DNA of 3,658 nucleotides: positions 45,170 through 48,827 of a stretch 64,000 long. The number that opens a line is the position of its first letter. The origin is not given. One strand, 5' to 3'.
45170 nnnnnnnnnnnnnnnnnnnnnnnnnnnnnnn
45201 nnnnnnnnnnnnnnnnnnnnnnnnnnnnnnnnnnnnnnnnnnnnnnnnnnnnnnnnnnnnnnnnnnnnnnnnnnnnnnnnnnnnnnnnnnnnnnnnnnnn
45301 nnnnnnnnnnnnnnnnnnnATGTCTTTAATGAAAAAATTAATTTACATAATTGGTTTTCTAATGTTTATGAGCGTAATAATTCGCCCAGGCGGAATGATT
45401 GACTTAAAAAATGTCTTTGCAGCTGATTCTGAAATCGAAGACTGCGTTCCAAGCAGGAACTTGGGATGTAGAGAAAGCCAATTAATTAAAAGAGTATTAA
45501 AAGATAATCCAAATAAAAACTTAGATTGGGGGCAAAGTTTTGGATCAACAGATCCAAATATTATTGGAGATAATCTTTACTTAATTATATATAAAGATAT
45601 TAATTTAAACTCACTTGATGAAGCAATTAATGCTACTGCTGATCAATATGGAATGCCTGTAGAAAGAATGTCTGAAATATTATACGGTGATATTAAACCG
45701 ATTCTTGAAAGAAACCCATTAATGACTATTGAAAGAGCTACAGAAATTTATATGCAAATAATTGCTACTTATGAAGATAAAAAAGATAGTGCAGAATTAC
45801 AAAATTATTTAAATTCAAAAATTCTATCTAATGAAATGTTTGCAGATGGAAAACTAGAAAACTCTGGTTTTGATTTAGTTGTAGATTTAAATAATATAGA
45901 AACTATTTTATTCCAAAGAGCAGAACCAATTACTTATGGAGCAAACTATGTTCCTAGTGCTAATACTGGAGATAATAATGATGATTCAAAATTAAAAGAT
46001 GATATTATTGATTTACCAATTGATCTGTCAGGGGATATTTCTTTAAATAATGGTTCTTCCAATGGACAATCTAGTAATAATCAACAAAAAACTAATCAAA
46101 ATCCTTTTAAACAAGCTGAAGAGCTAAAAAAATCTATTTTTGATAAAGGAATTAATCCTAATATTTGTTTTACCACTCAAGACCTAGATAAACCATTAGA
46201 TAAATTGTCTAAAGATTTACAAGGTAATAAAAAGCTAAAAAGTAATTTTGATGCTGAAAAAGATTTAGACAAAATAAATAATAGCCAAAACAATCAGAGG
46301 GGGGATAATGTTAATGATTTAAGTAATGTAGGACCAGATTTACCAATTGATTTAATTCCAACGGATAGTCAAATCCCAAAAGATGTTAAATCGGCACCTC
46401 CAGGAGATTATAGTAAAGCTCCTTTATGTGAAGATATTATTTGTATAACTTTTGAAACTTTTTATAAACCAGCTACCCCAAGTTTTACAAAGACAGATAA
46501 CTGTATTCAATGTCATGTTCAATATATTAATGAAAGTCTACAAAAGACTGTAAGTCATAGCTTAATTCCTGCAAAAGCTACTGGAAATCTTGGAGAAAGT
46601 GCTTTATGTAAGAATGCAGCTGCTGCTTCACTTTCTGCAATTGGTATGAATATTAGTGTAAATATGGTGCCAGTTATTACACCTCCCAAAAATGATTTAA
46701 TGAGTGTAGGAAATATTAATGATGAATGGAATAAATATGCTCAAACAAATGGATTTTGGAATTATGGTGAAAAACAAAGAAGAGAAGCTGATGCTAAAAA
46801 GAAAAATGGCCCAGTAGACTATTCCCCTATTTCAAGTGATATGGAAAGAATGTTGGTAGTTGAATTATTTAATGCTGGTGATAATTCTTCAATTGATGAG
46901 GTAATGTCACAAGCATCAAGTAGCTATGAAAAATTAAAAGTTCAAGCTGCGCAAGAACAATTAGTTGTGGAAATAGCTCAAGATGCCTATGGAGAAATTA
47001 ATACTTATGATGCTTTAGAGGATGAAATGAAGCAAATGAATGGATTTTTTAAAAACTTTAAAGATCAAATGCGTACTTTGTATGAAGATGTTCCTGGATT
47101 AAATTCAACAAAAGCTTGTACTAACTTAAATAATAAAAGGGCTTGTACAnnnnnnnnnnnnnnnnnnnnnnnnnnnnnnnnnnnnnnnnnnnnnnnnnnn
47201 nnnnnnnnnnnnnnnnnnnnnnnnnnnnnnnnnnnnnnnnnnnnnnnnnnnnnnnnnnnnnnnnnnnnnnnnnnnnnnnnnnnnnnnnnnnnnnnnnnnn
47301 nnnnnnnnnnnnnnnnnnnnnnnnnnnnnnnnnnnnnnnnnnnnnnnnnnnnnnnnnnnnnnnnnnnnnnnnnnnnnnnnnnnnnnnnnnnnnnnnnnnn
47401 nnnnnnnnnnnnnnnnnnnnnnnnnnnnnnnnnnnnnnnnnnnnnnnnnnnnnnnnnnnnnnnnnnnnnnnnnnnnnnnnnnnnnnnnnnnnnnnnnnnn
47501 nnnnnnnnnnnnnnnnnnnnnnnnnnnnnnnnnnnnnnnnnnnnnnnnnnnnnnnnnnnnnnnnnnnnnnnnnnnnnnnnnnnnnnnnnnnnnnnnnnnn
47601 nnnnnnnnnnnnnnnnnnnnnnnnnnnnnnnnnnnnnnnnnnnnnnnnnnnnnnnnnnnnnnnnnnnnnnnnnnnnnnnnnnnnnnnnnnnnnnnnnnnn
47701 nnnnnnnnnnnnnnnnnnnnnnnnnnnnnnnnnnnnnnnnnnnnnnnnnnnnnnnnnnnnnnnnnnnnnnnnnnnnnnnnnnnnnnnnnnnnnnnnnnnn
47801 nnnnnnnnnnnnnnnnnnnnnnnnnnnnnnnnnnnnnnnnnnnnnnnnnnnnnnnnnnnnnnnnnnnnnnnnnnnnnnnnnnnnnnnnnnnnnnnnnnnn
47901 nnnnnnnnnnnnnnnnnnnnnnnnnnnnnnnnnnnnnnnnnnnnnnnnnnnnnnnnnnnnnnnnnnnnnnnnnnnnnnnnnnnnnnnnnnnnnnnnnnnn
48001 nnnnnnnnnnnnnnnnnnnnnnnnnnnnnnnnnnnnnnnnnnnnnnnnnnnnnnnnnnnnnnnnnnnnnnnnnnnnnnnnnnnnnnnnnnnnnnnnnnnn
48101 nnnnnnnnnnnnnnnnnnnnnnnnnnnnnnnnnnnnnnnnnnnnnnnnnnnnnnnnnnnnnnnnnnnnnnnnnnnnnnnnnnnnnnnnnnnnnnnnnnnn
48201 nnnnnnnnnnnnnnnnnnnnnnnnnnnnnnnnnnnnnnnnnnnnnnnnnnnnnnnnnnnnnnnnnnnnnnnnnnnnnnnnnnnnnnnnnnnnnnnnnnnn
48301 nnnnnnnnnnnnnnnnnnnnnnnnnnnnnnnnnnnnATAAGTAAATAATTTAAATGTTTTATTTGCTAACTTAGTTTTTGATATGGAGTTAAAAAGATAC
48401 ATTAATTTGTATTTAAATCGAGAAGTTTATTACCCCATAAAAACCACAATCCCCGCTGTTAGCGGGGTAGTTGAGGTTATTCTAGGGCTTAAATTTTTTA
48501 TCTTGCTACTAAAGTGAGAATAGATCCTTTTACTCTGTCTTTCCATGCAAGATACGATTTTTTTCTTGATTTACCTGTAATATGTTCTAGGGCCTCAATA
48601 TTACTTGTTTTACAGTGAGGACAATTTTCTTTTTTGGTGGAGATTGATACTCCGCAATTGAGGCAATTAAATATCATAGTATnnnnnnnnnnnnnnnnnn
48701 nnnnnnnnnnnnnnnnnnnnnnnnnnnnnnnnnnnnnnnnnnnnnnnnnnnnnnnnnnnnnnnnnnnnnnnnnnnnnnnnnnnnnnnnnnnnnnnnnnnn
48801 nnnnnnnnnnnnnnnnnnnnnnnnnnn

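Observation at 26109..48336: Five-gene operon led by a 5,845-aa mosaic surface protein, next to type IV pilus genes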

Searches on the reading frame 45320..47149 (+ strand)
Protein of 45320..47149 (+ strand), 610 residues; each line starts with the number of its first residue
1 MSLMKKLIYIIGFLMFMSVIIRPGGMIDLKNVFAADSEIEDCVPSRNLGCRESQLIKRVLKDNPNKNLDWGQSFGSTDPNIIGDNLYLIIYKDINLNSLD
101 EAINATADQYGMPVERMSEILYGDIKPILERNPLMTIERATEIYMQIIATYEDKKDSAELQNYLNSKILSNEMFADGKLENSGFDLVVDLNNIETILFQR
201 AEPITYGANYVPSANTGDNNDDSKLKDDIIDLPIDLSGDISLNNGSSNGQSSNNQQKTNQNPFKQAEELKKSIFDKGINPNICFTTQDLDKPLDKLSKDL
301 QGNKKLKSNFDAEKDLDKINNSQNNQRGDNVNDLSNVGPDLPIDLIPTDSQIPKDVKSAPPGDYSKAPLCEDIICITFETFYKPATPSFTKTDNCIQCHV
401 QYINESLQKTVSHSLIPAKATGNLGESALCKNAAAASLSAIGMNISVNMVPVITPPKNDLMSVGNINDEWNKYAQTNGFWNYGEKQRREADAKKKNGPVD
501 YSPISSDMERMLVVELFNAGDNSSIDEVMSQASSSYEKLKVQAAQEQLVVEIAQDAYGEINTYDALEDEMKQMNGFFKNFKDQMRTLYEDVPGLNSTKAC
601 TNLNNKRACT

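Call 4: search_protein_families(library=pfam, proteins=[window:45320-47149:+], max_evalue=0.01)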
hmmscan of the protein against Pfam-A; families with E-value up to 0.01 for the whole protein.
window:45320-47149:+ (610 aa): 0 families

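Call 10: find_encoding_contigs(protein=window:45320-47149:+, flank=10000, max_places=6)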
Protein window:45320-47149:+ (610 aa): no gene with exactly this product is on record in the collection.

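Call 11: search_protein_families(library=ncbifam, proteins=[window:45320-47149:+], max_evalue=0.01)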
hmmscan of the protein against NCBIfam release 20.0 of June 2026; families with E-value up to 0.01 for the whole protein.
window:45320-47149:+ (610 aa): 0 families

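Call 12: find_homologous_proteins(query=window:45320-47149:+)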
Query window:45320-47149:+ (610 aa): 42 proteins with E <= 0.001 among 8000 candidates.
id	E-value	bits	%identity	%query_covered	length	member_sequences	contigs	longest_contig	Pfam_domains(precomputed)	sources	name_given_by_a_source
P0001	0.0e+0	1334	100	98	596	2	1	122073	-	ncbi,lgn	-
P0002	0.0e+0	1148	84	100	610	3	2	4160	-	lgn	-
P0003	1.9e-192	659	52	100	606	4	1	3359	-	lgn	-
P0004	8.2e-185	634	51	100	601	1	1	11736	-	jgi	jgi:hypothetical protein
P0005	2.9e-184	632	51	100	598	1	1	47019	-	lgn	-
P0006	4.1e-182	625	50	100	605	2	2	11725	-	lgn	-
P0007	1.6e-177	610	48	100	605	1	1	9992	-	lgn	-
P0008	8.2e-173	594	45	100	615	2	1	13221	-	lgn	-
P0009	1.2e-172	594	47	100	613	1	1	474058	-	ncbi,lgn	-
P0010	5.4e-172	592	47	100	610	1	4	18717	-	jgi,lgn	jgi:hypothetical protein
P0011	6.7e-172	591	48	98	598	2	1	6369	-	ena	-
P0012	1.0e-170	587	47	100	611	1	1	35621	-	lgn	-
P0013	2.5e-170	586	59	41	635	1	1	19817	-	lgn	-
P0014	3.7e-169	582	46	100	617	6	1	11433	-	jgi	-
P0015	6.6e-169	581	46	100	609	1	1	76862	-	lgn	-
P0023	6.3e-163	562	45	100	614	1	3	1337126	-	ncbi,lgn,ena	-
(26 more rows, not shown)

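Call 13: find_encoding_contigs(protein=P0001, flank=10000, max_places=3)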
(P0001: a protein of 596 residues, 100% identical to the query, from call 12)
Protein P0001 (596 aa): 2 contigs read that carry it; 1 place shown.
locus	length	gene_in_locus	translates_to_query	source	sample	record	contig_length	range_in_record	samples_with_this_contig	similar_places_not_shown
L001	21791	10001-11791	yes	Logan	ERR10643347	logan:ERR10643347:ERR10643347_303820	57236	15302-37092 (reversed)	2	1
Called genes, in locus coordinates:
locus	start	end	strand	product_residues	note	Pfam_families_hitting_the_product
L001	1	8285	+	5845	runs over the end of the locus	PF00395:SLH (faint), PF18565:Glyco_hydro2_C5, PF13517:FG-GAP_3, PF18884:TSP3_bac (weak)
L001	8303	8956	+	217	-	-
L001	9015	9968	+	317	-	-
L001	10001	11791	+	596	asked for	-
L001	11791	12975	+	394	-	-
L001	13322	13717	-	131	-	PF12728:HTH_17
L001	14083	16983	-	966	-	PF00005:ABC_tran (faint), PF02463:SMC_N (faint), PF03193:RsgA_GTPase (faint), PF13191:AAA_16 (faint), PF13304:AAA_21 (faint), PF13401:AAA_22 (faint), PF17760:UvrA_inter, PF17755:UvrA_DNA-bind, +3 more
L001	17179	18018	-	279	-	PF13367:PrsW-protease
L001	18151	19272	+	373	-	PF02463:SMC_N, PF13175:AAA_15, PF13476:AAA_23, PF13304:AAA_21 (faint)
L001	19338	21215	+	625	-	PF07973:tRNA_SAD, PF00587:tRNA-synt_2b, PF03129:HGTP_anticodon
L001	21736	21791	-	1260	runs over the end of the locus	-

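Call 14: find_encoding_contigs(protein=P0023, flank=10000, max_places=3)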
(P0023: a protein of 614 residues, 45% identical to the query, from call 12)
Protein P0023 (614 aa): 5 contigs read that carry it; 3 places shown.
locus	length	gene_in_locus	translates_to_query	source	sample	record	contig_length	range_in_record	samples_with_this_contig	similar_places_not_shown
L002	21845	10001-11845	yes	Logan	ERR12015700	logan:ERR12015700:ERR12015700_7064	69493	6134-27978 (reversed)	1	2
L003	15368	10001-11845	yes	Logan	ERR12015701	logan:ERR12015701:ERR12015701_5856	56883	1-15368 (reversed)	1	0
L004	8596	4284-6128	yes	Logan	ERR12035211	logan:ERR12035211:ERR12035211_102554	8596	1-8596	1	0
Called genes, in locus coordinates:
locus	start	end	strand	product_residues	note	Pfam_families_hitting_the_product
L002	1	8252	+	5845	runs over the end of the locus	PF18884:TSP3_bac (faint), PF02369:Big_1 (faint), PF09134:Invasin_D3 (faint), PF18565:Glyco_hydro2_C5 (faint), PF00395:SLH (faint), PF13517:FG-GAP_3 (weak)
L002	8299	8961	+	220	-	-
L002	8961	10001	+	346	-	-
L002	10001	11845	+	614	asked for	-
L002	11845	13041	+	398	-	-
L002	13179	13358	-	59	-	-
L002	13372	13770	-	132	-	PF12728:HTH_17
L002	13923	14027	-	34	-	-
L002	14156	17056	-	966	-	PF00005:ABC_tran (faint), PF02463:SMC_N (faint), PF03193:RsgA_GTPase (faint), PF13175:AAA_15 (faint), PF13191:AAA_16 (faint), PF13304:AAA_21 (faint), PF17760:UvrA_inter, PF17755:UvrA_DNA-bind, +3 more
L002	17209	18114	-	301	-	PF13367:PrsW-protease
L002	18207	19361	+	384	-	PF02463:SMC_N, PF13175:AAA_15, PF13476:AAA_23, PF13304:AAA_21 (faint)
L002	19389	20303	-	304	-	-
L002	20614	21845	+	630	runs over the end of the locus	PF07973:tRNA_SAD, PF00587:tRNA-synt_2b, PF03129:HGTP_anticodon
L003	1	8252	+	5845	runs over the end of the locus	PF18884:TSP3_bac (faint), PF02369:Big_1 (faint), PF09134:Invasin_D3 (faint), PF18565:Glyco_hydro2_C5 (faint), PF00395:SLH (faint), PF13517:FG-GAP_3 (weak)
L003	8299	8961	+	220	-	-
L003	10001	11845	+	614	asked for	-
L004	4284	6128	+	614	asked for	-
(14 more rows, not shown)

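Call 16: find_related_loci(query=A1, collection=genome_contigs, flank=10000)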
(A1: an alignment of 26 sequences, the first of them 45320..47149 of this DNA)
Query A1 (610 aa) in genome_contigs; peptide patterns used: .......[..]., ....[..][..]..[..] (x = any residue, [..] = any of these).
113 stretches matched a pattern; 33 encode a relative of the query (tblastn E <= 1e-3); 33 distinct loci.
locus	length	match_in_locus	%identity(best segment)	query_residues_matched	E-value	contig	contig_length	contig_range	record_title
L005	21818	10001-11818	52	4-610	0e+0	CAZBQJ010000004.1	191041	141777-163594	MAG TPA_asm: uncultured Candidatus Peribacteria bacterium isolate binchicken_co235_222 genome assembly, contig: NODE_119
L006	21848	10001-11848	47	1-610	1e-171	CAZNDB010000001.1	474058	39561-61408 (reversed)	MAG TPA_asm: uncultured Candidatus Peribacteria bacterium isolate SRP192927_co4_212 genome assembly, contig: NODE_4_leng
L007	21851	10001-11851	45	1-610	1e-165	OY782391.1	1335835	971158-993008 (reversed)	MAG: Candidatus Gracilibacteria bacterium isolate 3657eba1-8dd3-48ff-b7f3-7c2c16b724d5 genome assembly, chromosome: 1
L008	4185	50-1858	44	1-610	9e-168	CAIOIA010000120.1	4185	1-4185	uncultured Candidatus Peregrinibacteria bacterium isolate KTt_bin-1911 genome assembly, contig: bin-1911:120/140, whole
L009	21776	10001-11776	45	32-610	3e-160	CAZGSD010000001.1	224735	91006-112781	MAG TPA_asm: uncultured Candidatus Peribacteria bacterium isolate SRP189682_co1_234 genome assembly, contig: NODE_23_len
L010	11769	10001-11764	45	1-581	2e-159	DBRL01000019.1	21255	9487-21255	MAG TPA_asm: Candidatus Peregrinibacteria bacterium UBA1369 UBA1369_contig_6221, whole genome shotgun sequence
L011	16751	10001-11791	44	1-610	9e-154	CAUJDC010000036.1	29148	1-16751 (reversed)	MAG: Patescibacteria group bacterium isolate KLAP151 genome assembly, contig: KLAP151_79369, whole genome shotgun sequen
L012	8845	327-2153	39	1-609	7e-129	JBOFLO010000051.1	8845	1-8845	MAG: Candidatus Altimarinota bacterium isolate WFFMC_MAG_338 k139_77713_flag=1_multi=7.0000_len=8845, whole genome shotg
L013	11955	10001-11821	35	3-610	3e-118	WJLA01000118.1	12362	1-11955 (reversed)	MAG: Candidatus Peregrinibacteria bacterium isolate Bin_155 k141_4848728, whole genome shotgun sequence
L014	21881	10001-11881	36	1-610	6e-112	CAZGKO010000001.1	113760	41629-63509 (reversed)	MAG TPA_asm: uncultured Candidatus Peribacteria bacterium isolate binchicken_co62_125 genome assembly, contig: NODE_13_l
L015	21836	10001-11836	35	1-610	7e-100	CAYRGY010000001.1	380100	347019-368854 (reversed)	MAG TPA_asm: uncultured Candidatus Peribacteria bacterium isolate SRP141376_co5_381 genome assembly, contig: NODE_14_len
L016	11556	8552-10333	30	4-609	4e-83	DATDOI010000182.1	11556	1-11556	MAG TPA_asm: Candidatus Gracilibacteria bacterium isolate SMAG_U7890 k141_2993933, whole genome shotgun sequence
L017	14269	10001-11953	31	4-609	6e-81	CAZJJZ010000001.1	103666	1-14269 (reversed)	MAG TPA_asm: uncultured Candidatus Peribacteria bacterium isolate SRP290908_co2_6 genome assembly, contig: NODE_190_leng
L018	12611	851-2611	29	3-610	2e-78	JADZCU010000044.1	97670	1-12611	MAG: Candidatus Peregrinibacteria bacterium isolate SJ737 c_000000545202, whole genome shotgun sequence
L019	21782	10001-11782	29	4-609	2e-73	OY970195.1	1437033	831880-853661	MAG: Candidatus Peregrinibacteria bacterium isolate MFD02416.bin.c.20 genome assembly, chromosome: 1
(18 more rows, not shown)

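Call 35: predict_structure(alignment_id=A1)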
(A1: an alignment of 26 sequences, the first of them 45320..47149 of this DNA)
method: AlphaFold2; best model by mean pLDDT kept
length: 610 residues; sequences in the alignment: 26
mean_pLDDT: 48.0   pTM: 0.26
mean pLDDT of the five models: 48.0, 46.3, 43.7, 42.6, 40.0
residues with pLDDT >= 90: 0; 70-90: 119; 50-70: 120; < 50: 371
segments of 3 or more residues with pLDDT < 50: 21-75, 171-261, 265-289, 305-310, 312-314, 316-318, 320-465, 553-561, 590-610
pLDDT, mean of each block of 10 residues (from residue 1): 63 63 35 30 42 46 43 48 58 68 83 82 80 83 85 79 62 44 43 36 29 27 26 27 22 33 46 38 40 58 47 48 30 26 29 36 36 28 30 35 36 28 29 31 26 32 46 51 67 74 68 76 78 76 64 48 53 60 50 37 36
secondary structure, 60 per line:
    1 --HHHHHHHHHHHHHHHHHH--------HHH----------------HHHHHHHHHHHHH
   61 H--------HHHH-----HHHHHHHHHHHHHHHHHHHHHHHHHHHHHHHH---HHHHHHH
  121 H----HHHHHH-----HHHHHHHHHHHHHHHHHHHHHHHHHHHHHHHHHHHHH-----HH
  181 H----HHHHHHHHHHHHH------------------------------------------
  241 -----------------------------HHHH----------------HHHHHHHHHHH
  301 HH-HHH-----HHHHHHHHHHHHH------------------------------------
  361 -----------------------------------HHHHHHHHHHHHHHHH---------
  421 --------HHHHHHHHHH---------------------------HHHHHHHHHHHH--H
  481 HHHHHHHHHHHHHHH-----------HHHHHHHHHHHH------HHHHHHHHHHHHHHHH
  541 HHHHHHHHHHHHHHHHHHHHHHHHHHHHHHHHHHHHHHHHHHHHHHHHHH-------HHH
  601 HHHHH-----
elements in order: H3-20 H48-61 H70-73 H79-110 H114-121 H126-131 H137-173 H186-198 H270-273 H290-302 H312-324 H396-411 H429-438 H466-477 H480-495 H507-518 H525-590 H598-605

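Call 49: search_solved_structures(query=A1, max_evalue=10)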
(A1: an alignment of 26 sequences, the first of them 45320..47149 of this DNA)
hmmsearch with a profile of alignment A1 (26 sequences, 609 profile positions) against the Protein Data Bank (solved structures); distinct sequences matched with E-value up to 10: 6.
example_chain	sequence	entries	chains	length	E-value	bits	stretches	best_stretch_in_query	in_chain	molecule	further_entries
9st4_H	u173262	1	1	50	0.13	14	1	166-194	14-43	IglG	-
9st8_H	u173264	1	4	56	0.15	13.8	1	166-194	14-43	IglC N-terminal domain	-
8sk1_A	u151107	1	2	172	0.41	12.4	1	122-169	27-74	2-amino-4-hydroxy-6-hydroxymethyldihydropteridine diphosphokinase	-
3v3l_A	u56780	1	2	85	1.5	10.5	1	472-501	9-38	E3 ubiquitin-protein ligase RNF146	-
1ujr_A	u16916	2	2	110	1.7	10.3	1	471-501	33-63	hypothetical protein AK012080 | E3 ubiquitin-protein ligase RNF146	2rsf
4qpl_A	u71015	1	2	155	3.5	9.3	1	471-501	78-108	E3 ubiquitin-protein ligase RNF146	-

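Call 93: search_protein_families(library=phrogs, proteins=[window:45329-47149:+], max_evalue=0.01)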
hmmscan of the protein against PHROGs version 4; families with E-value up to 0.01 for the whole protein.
window:45329-47149:+ (607 aa): 0 families

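Call 94: search_protein_families(library=padloc, proteins=[window:45329-47149:+], max_evalue=0.01)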
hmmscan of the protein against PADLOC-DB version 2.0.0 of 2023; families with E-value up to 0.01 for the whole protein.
window:45329-47149:+ (607 aa): 0 families

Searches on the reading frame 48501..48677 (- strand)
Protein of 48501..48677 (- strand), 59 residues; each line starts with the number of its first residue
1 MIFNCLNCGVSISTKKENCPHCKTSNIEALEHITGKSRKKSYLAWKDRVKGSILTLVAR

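Call 93: search_protein_families(library=phrogs, proteins=[window:48501-48677:-], max_evalue=0.01)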
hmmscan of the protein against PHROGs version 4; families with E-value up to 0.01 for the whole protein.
window:48501-48677:- (59 aa): 2 families
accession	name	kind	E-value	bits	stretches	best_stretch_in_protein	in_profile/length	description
phrog_6586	-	unknown function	0.00097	20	1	3-38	4-38/129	-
phrog_9700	-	unknown function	0.0094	15.9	1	4-34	8-38/483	-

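Call 94: search_protein_families(library=padloc, proteins=[window:48501-48677:-], max_evalue=0.01)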
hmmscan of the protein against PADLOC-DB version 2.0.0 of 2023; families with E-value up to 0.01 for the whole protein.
window:48501-48677:- (59 aa): 0 families
